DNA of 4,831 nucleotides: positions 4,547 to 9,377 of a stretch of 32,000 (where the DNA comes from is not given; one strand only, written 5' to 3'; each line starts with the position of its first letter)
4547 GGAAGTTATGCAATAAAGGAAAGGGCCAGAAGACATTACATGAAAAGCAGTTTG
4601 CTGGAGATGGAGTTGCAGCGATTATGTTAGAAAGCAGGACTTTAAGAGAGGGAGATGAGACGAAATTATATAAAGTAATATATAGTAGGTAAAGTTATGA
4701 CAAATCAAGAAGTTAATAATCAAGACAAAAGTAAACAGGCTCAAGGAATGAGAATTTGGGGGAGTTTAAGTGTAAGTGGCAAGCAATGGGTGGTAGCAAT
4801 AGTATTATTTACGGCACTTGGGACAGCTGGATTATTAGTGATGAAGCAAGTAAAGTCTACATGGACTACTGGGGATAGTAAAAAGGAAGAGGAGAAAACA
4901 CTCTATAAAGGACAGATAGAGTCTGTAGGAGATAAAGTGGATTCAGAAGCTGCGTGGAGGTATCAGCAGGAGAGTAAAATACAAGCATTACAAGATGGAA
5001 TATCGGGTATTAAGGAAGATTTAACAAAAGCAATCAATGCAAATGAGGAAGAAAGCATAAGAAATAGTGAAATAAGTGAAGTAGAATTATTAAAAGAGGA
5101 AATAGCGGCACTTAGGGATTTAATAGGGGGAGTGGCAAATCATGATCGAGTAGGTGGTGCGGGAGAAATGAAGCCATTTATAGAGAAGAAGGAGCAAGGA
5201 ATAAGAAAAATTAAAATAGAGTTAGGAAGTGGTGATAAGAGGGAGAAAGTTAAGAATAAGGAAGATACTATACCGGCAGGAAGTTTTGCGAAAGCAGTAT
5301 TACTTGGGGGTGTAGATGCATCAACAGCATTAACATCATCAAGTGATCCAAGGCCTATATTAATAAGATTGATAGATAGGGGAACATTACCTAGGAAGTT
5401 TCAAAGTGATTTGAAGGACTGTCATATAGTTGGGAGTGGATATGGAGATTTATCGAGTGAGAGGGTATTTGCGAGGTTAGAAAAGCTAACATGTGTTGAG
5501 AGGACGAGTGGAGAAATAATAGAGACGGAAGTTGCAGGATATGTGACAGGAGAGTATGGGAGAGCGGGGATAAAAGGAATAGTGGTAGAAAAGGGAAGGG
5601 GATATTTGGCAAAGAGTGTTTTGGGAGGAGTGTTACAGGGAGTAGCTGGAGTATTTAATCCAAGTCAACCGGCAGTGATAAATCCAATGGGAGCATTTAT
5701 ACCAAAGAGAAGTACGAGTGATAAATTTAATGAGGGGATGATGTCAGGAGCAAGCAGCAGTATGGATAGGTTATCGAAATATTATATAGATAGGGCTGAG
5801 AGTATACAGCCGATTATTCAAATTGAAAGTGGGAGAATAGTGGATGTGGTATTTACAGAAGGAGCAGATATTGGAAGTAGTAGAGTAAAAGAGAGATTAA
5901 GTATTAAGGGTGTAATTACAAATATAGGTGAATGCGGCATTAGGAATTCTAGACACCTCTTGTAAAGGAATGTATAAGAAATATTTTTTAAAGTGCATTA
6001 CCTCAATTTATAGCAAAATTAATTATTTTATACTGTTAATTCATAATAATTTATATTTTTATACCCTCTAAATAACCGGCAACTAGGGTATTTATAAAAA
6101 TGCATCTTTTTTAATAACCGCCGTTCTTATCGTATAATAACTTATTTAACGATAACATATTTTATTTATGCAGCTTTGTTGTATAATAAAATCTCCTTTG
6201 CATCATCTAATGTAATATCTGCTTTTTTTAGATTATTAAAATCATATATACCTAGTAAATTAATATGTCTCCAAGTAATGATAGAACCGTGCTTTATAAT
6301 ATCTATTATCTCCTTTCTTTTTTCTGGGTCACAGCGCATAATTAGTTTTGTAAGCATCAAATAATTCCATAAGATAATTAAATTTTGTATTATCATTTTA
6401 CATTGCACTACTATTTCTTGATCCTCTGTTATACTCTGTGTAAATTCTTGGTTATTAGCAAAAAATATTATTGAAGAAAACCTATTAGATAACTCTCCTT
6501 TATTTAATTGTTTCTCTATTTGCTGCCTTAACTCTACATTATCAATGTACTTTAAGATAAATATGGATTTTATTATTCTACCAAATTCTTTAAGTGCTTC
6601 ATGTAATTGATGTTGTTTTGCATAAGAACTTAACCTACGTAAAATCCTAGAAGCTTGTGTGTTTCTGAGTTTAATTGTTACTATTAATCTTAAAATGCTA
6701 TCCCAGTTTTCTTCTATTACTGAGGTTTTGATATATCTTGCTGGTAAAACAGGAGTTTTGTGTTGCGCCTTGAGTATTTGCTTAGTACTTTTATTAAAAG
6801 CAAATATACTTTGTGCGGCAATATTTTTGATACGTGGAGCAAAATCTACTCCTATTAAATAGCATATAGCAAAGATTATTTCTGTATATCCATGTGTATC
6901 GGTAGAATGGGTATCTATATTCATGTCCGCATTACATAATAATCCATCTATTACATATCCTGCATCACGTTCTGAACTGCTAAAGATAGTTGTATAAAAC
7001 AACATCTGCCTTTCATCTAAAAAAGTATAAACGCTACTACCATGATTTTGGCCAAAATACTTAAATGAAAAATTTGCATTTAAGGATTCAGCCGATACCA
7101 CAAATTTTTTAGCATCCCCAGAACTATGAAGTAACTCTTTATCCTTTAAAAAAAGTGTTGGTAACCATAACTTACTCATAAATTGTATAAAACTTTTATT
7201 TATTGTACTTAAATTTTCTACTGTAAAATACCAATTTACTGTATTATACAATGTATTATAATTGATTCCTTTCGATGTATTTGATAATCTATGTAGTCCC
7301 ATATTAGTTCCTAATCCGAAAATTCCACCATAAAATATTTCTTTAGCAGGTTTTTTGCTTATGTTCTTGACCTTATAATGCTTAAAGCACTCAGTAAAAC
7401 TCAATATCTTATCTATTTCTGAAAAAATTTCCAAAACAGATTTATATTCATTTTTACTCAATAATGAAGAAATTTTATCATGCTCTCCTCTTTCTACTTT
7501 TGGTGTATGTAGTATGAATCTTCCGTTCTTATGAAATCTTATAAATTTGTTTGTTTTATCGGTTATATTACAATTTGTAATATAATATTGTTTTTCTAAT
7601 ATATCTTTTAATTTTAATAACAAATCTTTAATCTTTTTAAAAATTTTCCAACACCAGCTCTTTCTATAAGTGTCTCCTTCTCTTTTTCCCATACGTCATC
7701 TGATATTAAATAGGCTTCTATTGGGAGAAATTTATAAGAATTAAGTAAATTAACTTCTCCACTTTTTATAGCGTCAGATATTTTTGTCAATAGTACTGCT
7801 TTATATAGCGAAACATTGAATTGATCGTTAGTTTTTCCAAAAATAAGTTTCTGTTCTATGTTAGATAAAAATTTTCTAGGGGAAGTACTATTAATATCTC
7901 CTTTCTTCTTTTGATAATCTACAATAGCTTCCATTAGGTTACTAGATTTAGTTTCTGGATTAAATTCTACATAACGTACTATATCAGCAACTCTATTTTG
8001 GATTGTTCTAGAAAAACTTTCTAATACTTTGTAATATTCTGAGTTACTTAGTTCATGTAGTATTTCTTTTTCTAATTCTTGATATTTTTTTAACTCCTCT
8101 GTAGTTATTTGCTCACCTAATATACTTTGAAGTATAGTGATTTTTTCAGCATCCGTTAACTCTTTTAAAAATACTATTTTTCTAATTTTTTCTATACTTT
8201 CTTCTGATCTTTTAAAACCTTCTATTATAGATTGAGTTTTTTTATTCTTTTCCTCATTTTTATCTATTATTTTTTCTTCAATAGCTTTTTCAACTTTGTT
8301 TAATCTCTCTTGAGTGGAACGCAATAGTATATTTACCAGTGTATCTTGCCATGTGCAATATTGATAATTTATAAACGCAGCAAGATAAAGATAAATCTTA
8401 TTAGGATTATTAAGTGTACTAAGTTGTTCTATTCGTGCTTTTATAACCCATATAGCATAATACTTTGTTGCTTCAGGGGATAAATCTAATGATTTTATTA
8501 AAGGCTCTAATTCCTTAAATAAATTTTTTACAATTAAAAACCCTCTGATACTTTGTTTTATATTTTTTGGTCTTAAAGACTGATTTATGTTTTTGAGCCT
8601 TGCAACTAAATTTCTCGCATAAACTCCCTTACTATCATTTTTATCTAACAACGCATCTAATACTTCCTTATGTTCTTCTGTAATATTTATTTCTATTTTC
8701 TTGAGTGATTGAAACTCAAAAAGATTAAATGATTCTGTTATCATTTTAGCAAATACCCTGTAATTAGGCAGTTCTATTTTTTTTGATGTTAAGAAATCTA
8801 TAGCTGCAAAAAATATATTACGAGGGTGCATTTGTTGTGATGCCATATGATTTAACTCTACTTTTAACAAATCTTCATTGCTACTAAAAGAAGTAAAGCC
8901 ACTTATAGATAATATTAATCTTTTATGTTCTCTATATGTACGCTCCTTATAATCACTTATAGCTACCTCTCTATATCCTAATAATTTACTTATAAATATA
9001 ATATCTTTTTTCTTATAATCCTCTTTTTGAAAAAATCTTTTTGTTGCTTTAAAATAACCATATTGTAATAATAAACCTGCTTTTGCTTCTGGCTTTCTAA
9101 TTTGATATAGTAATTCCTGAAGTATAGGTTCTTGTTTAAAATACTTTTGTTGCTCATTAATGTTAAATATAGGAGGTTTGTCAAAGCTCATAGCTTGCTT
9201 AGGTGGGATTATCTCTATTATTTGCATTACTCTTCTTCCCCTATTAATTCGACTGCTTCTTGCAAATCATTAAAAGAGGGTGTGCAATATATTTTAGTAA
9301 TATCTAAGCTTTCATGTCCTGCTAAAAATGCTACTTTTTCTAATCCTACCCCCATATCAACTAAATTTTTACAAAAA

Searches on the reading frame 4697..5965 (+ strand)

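Call 45: search_protein_families(library=pfam, proteins=[window:4697-5965:+], max_evalue=0.001)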
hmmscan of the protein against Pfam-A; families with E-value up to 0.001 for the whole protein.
window:4697-5965:+ (422 aa): 1 family
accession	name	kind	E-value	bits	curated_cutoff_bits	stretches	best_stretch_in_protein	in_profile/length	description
PF03743.19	TrbI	-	4.5e-29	102.1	35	1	191-390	1-186/188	Bacterial conjugation TrbI-like protein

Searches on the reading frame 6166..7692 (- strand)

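Call 45: search_protein_families(library=pfam, proteins=[window:6166-7692:-], max_evalue=0.001)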
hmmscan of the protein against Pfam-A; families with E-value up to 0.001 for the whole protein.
window:6166-7692:- (508 aa): 1 family
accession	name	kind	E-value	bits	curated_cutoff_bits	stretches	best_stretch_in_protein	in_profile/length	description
PF01526.23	DDE_Tnp_Tn3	-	7.6e-113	377.6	24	1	88-483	1-389/389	Tn3 transposase DDE domain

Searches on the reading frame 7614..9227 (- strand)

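Call 45: search_protein_families(library=pfam, proteins=[window:7614-9227:-], max_evalue=0.001)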
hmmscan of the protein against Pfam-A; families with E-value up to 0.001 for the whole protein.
window:7614-9227:- (537 aa): 1 family
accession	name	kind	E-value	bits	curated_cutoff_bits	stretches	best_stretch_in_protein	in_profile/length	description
PF13700.11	DUF4158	-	5.8e-22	78.8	27.4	1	10-165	5-164/165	Domain of unknown function (DUF4158)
